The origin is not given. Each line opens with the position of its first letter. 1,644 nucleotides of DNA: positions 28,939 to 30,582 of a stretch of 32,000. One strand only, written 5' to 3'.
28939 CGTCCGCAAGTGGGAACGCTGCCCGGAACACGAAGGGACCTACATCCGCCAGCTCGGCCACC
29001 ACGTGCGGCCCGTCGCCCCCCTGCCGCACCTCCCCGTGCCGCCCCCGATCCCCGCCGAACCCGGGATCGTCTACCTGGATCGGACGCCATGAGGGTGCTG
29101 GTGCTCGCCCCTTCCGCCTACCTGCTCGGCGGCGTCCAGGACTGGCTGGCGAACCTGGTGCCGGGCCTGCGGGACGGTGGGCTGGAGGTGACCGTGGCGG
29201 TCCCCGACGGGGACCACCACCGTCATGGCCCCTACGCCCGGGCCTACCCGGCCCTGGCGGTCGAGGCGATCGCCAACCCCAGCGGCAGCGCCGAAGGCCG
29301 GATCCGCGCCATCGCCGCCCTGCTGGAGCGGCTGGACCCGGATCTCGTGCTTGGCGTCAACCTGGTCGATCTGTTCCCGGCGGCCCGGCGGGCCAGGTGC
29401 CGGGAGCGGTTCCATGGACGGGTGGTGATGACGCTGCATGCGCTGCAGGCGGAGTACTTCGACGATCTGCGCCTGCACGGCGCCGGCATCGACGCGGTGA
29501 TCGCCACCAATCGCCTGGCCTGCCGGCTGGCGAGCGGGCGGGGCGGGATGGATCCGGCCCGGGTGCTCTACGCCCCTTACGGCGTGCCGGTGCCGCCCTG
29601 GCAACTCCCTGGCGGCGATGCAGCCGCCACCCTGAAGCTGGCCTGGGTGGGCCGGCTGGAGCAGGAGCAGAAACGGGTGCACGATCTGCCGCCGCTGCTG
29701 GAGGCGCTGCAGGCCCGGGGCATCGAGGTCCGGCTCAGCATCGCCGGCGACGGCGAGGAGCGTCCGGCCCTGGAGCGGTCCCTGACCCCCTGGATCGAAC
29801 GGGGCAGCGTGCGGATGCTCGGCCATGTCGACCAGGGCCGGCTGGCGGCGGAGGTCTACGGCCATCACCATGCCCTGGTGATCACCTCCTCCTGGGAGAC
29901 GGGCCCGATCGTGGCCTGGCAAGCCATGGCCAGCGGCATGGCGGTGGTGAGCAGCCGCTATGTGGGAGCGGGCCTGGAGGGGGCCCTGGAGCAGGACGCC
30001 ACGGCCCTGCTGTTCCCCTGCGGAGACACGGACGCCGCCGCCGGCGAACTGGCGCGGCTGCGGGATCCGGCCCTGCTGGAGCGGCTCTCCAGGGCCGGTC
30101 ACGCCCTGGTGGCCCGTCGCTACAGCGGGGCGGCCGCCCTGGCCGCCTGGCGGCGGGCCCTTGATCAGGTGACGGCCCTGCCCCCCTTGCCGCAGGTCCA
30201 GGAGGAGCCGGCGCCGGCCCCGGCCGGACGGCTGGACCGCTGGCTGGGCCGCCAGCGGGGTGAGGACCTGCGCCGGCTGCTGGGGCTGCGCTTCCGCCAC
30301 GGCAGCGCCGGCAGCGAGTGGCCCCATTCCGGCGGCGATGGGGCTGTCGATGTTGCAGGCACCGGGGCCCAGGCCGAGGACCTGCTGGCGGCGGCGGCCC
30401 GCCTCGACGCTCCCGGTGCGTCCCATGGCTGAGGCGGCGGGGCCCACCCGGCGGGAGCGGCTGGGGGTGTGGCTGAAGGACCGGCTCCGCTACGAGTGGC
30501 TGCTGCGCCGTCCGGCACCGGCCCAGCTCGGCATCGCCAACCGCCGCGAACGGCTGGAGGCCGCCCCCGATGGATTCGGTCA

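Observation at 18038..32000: Surface-glycan locus: secreted TIGR03790-like protein divergent from an MsbA/PglK-type ABC half-transporter and a translationally coupled glycosyltransferase operon, with no Wzx/Wzy, Wzm/Wzt or priming transferase in view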

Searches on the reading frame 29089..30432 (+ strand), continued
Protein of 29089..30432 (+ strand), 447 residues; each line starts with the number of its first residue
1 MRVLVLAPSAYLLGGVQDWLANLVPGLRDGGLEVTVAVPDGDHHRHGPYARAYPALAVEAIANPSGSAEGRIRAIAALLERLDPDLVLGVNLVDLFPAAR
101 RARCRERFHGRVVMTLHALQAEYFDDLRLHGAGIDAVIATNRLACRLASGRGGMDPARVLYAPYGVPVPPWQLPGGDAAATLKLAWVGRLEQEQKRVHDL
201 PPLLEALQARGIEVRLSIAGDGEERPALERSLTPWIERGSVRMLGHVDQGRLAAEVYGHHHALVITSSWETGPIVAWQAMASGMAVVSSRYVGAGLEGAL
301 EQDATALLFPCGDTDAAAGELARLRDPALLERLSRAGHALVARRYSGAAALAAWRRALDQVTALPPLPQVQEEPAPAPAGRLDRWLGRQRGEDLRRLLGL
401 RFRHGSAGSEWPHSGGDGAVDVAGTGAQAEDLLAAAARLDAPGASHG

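Call 53: predict_structure(alignment_id=A2)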
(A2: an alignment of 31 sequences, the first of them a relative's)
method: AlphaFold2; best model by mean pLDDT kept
length: 486 residues; sequences in the alignment: 31
mean_pLDDT: 79.1   pTM: 0.82
mean pLDDT of the five models: 79.1, 76.2, 74.4, 74.3, 72.0
residues with pLDDT >= 90: 111; 70-90: 266; 50-70: 92; < 50: 17
segments of 3 or more residues with pLDDT < 50: 174-176, 345-350
pLDDT, mean of each block of 10 residues (from residue 1): 70 87 91 85 65 77 83 76 86 91 83 81 88 93 96 90 78 54 60 85 94 90 91 87 79 87 76 77 69 60 60 63 76 80 53 54 67 85 90 90 88 93 74 79 92 87 79 68 49
secondary structure, 60 per line:
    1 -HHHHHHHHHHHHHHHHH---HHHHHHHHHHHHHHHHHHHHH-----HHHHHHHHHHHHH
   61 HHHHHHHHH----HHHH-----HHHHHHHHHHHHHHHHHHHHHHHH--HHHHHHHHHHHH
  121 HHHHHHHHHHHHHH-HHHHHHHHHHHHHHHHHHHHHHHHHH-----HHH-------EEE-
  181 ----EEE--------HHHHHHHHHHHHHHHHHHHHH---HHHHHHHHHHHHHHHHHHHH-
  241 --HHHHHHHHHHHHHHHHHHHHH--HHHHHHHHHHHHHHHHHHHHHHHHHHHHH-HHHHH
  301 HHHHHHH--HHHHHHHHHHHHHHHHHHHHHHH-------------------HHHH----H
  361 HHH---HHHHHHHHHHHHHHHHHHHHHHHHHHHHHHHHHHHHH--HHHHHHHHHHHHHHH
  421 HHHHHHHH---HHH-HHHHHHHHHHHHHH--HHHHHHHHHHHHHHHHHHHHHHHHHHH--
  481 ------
elements in order: H2-18 H22-42 H48-69 H74-77 H83-106 H109-134 H136-161 E177-179 E185-187 H196-216 H220-239 H243-263 H266-294 H296-307 H310-332 H352-355 H360-363 H367-403 H406-428 H436-449 H452-478

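Call 55: fold_search(model_id=the predicted structure, library=pdb)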
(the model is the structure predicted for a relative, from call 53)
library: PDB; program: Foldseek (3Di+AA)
matches with E <= 10: 270; with E <= 0.001: 1
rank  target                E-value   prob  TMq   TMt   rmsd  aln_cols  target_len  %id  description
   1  8p1u_A                4.1e-04  1.00  0.34  0.42  10.3       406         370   16  Structure of divisome complex FtsWIQLB (released 2024-05-22)
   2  8bh1_A                1.1e-03  1.00  0.38  0.49   9.4       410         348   16  Core divisome complex FtsWIQBL from Pseudomonas aeruginosa (released 2023-04-19)
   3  8k9e_F                1.7e-01  0.13  0.13  0.15  21.9       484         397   12  Cryo-EM structure of the photosynthetic alternative complex III from Chloroflexus aurantiacus at 3.3 angstrom (released 2024-03-06)
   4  9buh_l                1.9e-01  0.20  0.15  0.13  23.6       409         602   13  Cryo-EM structure of respiratory supercomplex I III IV (released 2025-05-21)
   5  7r43_L                1.9e-01  0.16  0.15  0.13  23.4       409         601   11  Bovine complex I in the presence of IM1761092, active class iii (Composite map) (released 2023-02-08)
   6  8f7n                  2.0e-01  0.09  0.10  0.12  34.9       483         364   12  Crystal structure of chemoreceptor McpZ ligand sensing domain (released 2023-07-05)
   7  9g8j_A                2.7e-01  0.09  0.13  0.10  23.3       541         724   14  Structure of K+-dependent Na+-PPase from Thermotoga maritima in complex with zoledronate (released 2025-06-04)
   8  9w2u_L                3.3e-01  0.15  0.15  0.13  22.3       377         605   11  Cryo-EM structure of complex I on the bovine heart submitochondrial particles, open (released 2026-04-01)
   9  9grx_F                3.8e-01  0.12  0.14  0.11  23.6       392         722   12  NDH-PSI-LHCI supercomplex from S. oleracea (released 2025-02-12)
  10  7ar9_L                4.3e-01  0.11  0.15  0.14  21.9       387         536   13  Cryo-EM structure of Polytomella Complex-I (membrane arm) (released 2021-12-08)
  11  8z7r                  4.5e-01  0.09  0.11  0.13  21.3       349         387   12  SLC19A3 apo structure (released 2025-01-08)
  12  6yj4_L                4.7e-01  0.16  0.16  0.13  22.2       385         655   13  Structure of Yarrowia lipolytica complex I at 2.7 A (released 2020-08-12)
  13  9b7y_A                4.7e-01  0.12  0.12  0.14  17.6       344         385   14  Cryo-EM structure of TetR regulator Mce3R from Mycobacterium tuberculosis bound to a DNA oligonucleotide (released 2024-11-13)
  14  9f5x_T                4.7e-01  0.12  0.16  0.17  21.7       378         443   12  Structure of the Chlamydomonas reinhardtii respiratory supercomplex I1 III2 IV2 (released 2025-03-12)
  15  9g8j_D                4.7e-01  0.07  0.13  0.10  23.4       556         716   13  Structure of K+-dependent Na+-PPase from Thermotoga maritima in complex with zoledronate (released 2025-06-04)
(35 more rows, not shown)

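Call 57: search_protein_families(library=pfam, alignment_id=A2, max_evalue=5)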
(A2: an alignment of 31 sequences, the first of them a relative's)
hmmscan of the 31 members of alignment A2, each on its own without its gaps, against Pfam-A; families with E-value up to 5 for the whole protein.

A. member 1, P0001 (486 aa): 1 family
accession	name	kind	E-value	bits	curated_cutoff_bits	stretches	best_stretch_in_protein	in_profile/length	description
PF14296.11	O-ag_pol_Wzy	-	0.18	10.9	26.6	1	203-275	182-259/468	O-antigen polysaccharide polymerase Wzy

B. families by the number of members that match (of 31 scanned): 13 families
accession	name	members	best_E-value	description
PF14296.11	O-ag_pol_Wzy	3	0.0029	O-antigen polysaccharide polymerase Wzy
PF11947.13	DUF3464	2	0.04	Photosynthesis affected mutant 68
PF04689.18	S1FA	1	0.04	DNA binding protein S1FA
PF12472.13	DUF3693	1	0.13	Phage related protein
PF17051.10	COA2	1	0.14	Cytochrome C oxidase assembly factor 2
PF02935.21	COX7C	1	0.15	Cytochrome c oxidase subunit VIIc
PF14138.11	COX16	1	0.17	Cytochrome c oxidase assembly protein COX16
PF01882.25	DUF58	1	0.29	Protein of unknown function DUF58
PF13140.11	DUF3980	1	0.52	Domain of unknown function (DUF3980)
PF19942.4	DUF6404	1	0.9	Family of unknown function (DUF6404)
PF06210.16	DUF1003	1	1.6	Protein of unknown function (DUF1003)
PF17555.7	TssN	1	2.8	Type VI secretion system, TssN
PF05745.16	CRPA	1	3.9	Chlamydia 15 kDa cysteine-rich outer membrane protein (CRPA)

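Call 71: search_protein_families(library=ncbifam, proteins=[L037:11458-12261:+, L037:12419-13453:+, L037:13510-14631:+, L037:14637-16478:+, L037:16640-18391:+, L037:18388-19266:+, L119:17400-18014:+], max_evalue=0.00001)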
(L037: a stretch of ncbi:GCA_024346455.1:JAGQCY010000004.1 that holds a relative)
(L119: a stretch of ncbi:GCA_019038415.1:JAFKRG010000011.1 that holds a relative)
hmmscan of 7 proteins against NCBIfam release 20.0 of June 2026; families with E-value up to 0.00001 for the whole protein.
L037:11458-12261:+ (267 aa): 3 families
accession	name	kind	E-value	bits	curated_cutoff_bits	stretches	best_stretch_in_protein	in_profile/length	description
TIGR04283.1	glyco_like_mftF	equivalog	3.9e-13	49.5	182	1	14-121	4-112/221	TIGR04283 family arsenosugar biosynthesis glycosyltransferase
TIGR04195.1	S_glycosyl_SunS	equivalog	1.3e-07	30.8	350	1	10-91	58-142/421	SunS family peptide S-glycosyltransferase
TIGR04182.1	glyco_TIGR04182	equivalog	1.6e-06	27.7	325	1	12-101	3-93/293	S-layer glycoprotein N-glycosyltransferase AglJ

L037:12419-13453:+ (344 aa): 23 families
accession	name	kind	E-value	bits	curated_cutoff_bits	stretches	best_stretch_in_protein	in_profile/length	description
TIGR01181.1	dTDP_gluc_dehyt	equivalog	2.9e-47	161.3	365.1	1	4-337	2-316/321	dTDP-glucose 4,6-dehydratase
TIGR01179.1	galE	equivalog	3.7e-37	127.9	262.3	1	4-336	2-329/332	UDP-glucose 4-epimerase GalE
NF007490.0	PRK10084.1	subfamily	8.7e-33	113.8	649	1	4-337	3-339/361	dTDP-glucose 4,6-dehydratase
NF007582.0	PRK10217.1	equivalog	1.5e-30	106.5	698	1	1-336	1-335/355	dTDP-glucose 4,6-dehydratase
TIGR02622.1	CDP_4_6_dhtase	equivalog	4.4e-28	98.4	278.45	1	4-174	7-162/352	CDP-glucose 4,6-dehydratase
TIGR04180.1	EDH_00030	hypoth_equivalog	7.9e-24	84.2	475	1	4-319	1-296/297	NAD-dependent 4,6-dehydratase LegB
NF007956.0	PRK10675.1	subfamily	7.9e-20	71.2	394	1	4-179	3-162/338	UDP-glucose 4-epimerase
NF041015.1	UDPsulfquin_syn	equivalog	5.1e-17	61.9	575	1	4-247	3-276/384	UDP-sulfoquinovose synthase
TIGR01472.1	gmd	equivalog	5.6e-16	58.7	415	1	5-189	4-178/342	GDP-mannose 4,6-dehydratase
TIGR02197.1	heptose_epim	equivalog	1.2e-15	57.5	274.6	1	4-333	1-314/316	ADP-glyceromanno-heptose 6-epimerase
NF011728.1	PRK15181.1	equivalog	3.8e-15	55.7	760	1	4-335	18-340/348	Vi polysaccharide biosynthesis UDP-N-acetylglucosaminuronic acid C-4 epimerase TviC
TIGR01214.1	rmlD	equivalog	2.9e-13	49.6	224.05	1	4-198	2-152/285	dTDP-4-dehydrorhamnose reductase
NF043036.1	ErythonDh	equivalog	3.9e-12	46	325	1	4-182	3-165/321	D-erythronate dehydrogenase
NF042422.1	oxyalk_red_OleD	equivalog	1.7e-11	44.1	580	1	4-200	3-172/329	2-alkyl-3-oxoalkanoate reductase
NF008872.0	PRK11908.1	equivalog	3e-09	36.4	294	1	3-279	3-267/349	bifunctional UDP-4-keto-pentose/UDP-xylose synthase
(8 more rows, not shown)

L037:13510-14631:+ (373 aa): 21 families
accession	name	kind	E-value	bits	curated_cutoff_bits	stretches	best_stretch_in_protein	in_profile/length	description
NF041876.1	EPS_EpsE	equivalog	9.1e-26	91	400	1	209-357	224-379/389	exopolysaccharide biosynthesis GT4 family glycosyltransferase EpsE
TIGR03088.1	stp2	hypoth_equivalog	2.1e-22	79.7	409.05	1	198-362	194-361/374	TIGR03088 family PEP-CTERM/XrtA system glycosyltransferase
TIGR03449.1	mycothiol_MshA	equivalog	6.5e-19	68.1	462.5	1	202-358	224-388/406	D-inositol-3-phosphate glycosyltransferase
TIGR03999.1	thiol_BshA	equivalog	3.3e-15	55.9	273.7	1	223-360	222-359/375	N-acetyl-alpha-D-glucosaminyl L-malate synthase BshA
TIGR02149.1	glgA_Coryne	subfamily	3.2e-14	52.9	302.4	1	266-361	275-377/391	glycogen synthase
NF053787.1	GlcN_PG_synth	equivalog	2.1e-13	49.9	480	1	203-355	202-340/361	N-acetylglucosaminyl phosphatidylglycerol synthase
TIGR04047.1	MSMEG_0565_glyc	hypoth_equivalog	2.6e-13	49.8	259.85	1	209-355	203-356/373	MSMEG_0565 family glycosyltransferase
NF038229.1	Glyco4_Geo_Pelo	equivalog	1.2e-11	44.2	400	1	210-367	172-329/338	GPMC system family 4 glycosyltransferase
NF038295.1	EPS_HpsP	equivalog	1.6e-10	40.6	550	1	208-364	216-377/388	hormogonium polysaccharide biosynthesis glycosyltransferase HpsP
NF012028.0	PRK15484.1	subfamily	1.7e-10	40.6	618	1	203-341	198-346/380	lipopolysaccharide N-acetylglucosaminyltransferase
TIGR04063.1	stp3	hypoth_equivalog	2.5e-10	39.8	442.05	1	201-359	216-380/397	TIGR04063 family PEP-CTERM/XrtA system glycosyltransferase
TIGR02095.1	glgA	subfamily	7e-08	31.6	328.45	1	201-319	297-413/477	glycogen/starch synthase, ADP-glucose type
NF046085.1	XrtY_assoc_Gly1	equivalog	1e-07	31.2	400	1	209-358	219-368/387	XrtY-associated glycosyltransferase XYAG1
NF047684.1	TeichurnBiosyTuaC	equivalog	1.5e-07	30.7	550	1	265-315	280-330/391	teichuronic acid biosynthesis protein TuaC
TIGR02472.1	sucr_P_syn_N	equivalog_domain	1.9e-07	30.3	576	1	277-370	343-437/439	sucrose-phosphate synthase, putative, glycosyltransferase domain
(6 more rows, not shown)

L037:14637-16478:+ (613 aa): 9 families
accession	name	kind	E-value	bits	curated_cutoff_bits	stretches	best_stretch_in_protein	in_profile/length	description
TIGR01536.1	asn_synth_AEB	equivalog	6.8e-106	355.3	267.1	1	2-548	1-517/517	asparagine synthase (glutamine-hydrolyzing)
TIGR03108.1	eps_aminotran_1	hypoth_equivalog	1.5e-91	308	816.9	2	1-387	1-389/628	XrtA/PEP-CTERM system amidotransferase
TIGR03104.1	trio_amidotrans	equivalog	2e-81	274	570.1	1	1-375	1-383/589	N-acetylglutaminylglutamine amidotransferase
NF006949.0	PRK09431.1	equivalog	2.9e-61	207.7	499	2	1-164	1-167/554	asparagine synthase B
NF033535.1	lass_lactam_cya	exception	7.9e-40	137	525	1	22-368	26-375/668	lasso peptide isopeptide bond-forming cyclase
TIGR01134.1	purF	equivalog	8.2e-12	45.2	350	1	56-163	84-200/432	amidophosphoribosyltransferase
NF033561.1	macrolact_Ik_Al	subfamily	1.7e-10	40.1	300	1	124-386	86-346/561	albusnodin/ikarugamycin family macrolactam cyclase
NF001484.0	PRK00331.1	subfamily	5.5e-08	31.6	381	1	58-164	87-200/601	isomerizing glutamine--fructose-6-phosphate transaminase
TIGR01135.1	glmS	equivalog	2.1e-06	26.5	418.05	1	58-165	86-200/607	glutamine--fructose-6-phosphate transaminase (isomerizing)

L037:16640-18391:+ (583 aa): 1 family
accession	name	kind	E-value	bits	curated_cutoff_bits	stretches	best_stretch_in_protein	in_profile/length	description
NF041651.1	nodul_NodU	equivalog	5.5e-42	144.3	1000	1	301-550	293-525/556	nodulation protein NodU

L037:18388-19266:+ (292 aa): 0 families

L119:17400-18014:+ (204 aa): 0 families

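Call 84: search_protein_representatives(alignment_id=A2)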
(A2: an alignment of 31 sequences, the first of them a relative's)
Query: 31 sequences, 485 profile positions. Proteins with E-value up to 0.001 (for the whole library): 759; up to 1e-10: 516; up to 1e-30: 242. The best 150 are listed.
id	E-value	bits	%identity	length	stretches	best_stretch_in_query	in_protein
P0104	6.5e-205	697.4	-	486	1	1-476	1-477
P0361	6.3e-151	519.4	-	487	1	1-475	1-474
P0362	1.7e-148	511.4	-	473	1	4-461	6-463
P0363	1.9e-137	474.9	-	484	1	1-465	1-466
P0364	3.9e-133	460.7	-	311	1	172-473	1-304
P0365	4.4e-130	450.6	-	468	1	3-461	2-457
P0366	2.7e-109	382.1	-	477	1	3-461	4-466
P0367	2.4e-102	359.2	-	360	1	3-349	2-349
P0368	1.9e-100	352.9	-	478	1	7-464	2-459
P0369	3.4e-98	345.5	-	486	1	1-463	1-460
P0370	6.0e-94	331.5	-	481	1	1-465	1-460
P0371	1.6e-90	320.2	-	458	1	14-461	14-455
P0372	1.8e-87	310.1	-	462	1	4-461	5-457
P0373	2.2e-87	309.9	-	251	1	229-465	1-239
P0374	4.5e-86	305.5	-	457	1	6-456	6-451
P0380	1.2e-74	267.8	-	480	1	1-465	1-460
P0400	4.3e-70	252.8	-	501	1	4-469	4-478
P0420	2.7e-65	237.0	-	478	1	2-450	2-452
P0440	1.6e-61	224.5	-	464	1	8-460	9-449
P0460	5.7e-58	212.8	-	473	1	4-456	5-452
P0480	1.9e-54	201.2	-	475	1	9-451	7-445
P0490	1.1e-52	195.4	-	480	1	26-462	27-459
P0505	1.9e-48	181.4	-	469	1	5-469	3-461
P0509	1.9e-47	178.1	-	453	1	21-447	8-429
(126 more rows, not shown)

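Call 85: list_cluster_members(proteins=[P0366, P0380, P0400, P0420, P0440, P0460, P0480, P0490, P0505, P0509])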
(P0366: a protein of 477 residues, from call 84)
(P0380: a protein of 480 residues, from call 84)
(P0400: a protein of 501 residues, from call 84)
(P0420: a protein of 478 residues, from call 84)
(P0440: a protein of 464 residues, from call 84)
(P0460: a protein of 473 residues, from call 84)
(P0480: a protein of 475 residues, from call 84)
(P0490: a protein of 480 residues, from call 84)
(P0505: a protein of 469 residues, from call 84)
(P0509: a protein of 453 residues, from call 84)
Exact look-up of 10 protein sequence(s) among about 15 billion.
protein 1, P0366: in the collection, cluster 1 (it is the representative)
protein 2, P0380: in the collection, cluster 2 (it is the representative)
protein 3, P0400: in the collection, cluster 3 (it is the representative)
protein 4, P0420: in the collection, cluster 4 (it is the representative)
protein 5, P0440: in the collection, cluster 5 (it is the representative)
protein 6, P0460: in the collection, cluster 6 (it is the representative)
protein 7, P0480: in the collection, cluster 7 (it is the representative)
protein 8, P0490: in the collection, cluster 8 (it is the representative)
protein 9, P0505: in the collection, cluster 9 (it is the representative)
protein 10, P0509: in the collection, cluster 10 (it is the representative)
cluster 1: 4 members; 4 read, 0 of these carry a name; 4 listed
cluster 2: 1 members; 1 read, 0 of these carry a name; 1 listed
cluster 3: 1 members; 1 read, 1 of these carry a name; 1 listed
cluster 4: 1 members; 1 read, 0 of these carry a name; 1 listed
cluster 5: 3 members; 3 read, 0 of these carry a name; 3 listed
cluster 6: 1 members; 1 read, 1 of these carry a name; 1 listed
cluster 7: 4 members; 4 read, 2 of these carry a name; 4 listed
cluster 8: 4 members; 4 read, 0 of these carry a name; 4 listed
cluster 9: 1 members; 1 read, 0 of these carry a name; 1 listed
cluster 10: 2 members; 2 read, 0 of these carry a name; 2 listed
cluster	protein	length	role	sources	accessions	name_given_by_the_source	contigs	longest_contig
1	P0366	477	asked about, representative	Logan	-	-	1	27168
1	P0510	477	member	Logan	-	-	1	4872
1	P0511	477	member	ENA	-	-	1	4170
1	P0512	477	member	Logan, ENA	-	-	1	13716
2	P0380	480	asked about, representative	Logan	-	-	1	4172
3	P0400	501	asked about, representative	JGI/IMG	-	hypothetical protein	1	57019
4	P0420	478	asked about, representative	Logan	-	-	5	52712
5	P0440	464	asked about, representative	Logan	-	-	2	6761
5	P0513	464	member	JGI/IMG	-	-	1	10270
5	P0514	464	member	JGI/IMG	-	-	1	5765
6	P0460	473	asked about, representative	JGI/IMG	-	hypothetical protein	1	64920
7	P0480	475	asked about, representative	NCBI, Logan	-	-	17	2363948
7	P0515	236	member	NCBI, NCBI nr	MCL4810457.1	MAG: hypothetical protein KJ062_22060, partial [Thermoanaerobaculia bacterium] | hypothetical protein [Thermoanaerobaculia bacterium]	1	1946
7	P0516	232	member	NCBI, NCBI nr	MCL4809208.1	MAG: hypothetical protein KJ062_15690, partial [Thermoanaerobaculia bacterium] | hypothetical protein [Thermoanaerobaculia bacterium]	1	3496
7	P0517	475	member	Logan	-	-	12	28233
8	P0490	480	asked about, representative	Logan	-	-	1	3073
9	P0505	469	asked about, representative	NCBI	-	-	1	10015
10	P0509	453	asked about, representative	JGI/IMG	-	-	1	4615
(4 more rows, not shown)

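Call 86: find_encoding_contigs(protein=P0480, flank=10000, max_places=2)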
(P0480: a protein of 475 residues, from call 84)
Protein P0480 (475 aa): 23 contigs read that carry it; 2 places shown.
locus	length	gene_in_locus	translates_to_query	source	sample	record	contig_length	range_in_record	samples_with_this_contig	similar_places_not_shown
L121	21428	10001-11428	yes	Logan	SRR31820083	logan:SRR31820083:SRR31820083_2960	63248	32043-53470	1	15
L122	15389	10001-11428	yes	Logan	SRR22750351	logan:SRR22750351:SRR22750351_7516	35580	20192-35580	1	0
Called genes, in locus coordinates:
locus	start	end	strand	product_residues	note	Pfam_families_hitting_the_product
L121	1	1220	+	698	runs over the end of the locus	-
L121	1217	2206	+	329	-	PF02485:Branch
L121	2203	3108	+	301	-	PF00551:Formyl_trans_N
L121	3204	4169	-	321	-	PF13489:Methyltransf_23, PF08241:Methyltransf_11, PF08242:Methyltransf_12 (weak), PF13649:Methyltransf_25 (faint)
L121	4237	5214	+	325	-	PF01522:Polysacc_deac_1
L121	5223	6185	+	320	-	PF00535:Glycos_transf_2, PF10111:Glyco_tranf_2_2, PF13641:Glyco_tranf_2_3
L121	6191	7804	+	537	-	-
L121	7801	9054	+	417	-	PF13579:Glyco_trans_4_4 (weak), PF00534:Glycos_transf_1, PF13692:Glyco_trans_1_4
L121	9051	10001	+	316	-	PF00535:Glycos_transf_2, PF10111:Glyco_tranf_2_2 (faint), PF13641:Glyco_tranf_2_3 (weak)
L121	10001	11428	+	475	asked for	PF04932:Wzy_C (weak)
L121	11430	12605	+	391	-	PF01757:Acyl_transf_3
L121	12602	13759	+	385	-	PF13439:Glyco_transf_4, PF13579:Glyco_trans_4_4, PF20706:GT4-conflict, PF00534:Glycos_transf_1, PF13692:Glyco_trans_1_4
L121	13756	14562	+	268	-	PF00535:Glycos_transf_2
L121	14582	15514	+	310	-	PF05050:Methyltransf_21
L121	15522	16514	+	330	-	PF00535:Glycos_transf_2, PF10111:Glyco_tranf_2_2, PF13641:Glyco_tranf_2_3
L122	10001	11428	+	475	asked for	PF04932:Wzy_C (weak)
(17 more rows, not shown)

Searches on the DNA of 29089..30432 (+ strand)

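Call 27: search_rna_families(source=L049, start=10800, end=20846, threshold=gathering)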
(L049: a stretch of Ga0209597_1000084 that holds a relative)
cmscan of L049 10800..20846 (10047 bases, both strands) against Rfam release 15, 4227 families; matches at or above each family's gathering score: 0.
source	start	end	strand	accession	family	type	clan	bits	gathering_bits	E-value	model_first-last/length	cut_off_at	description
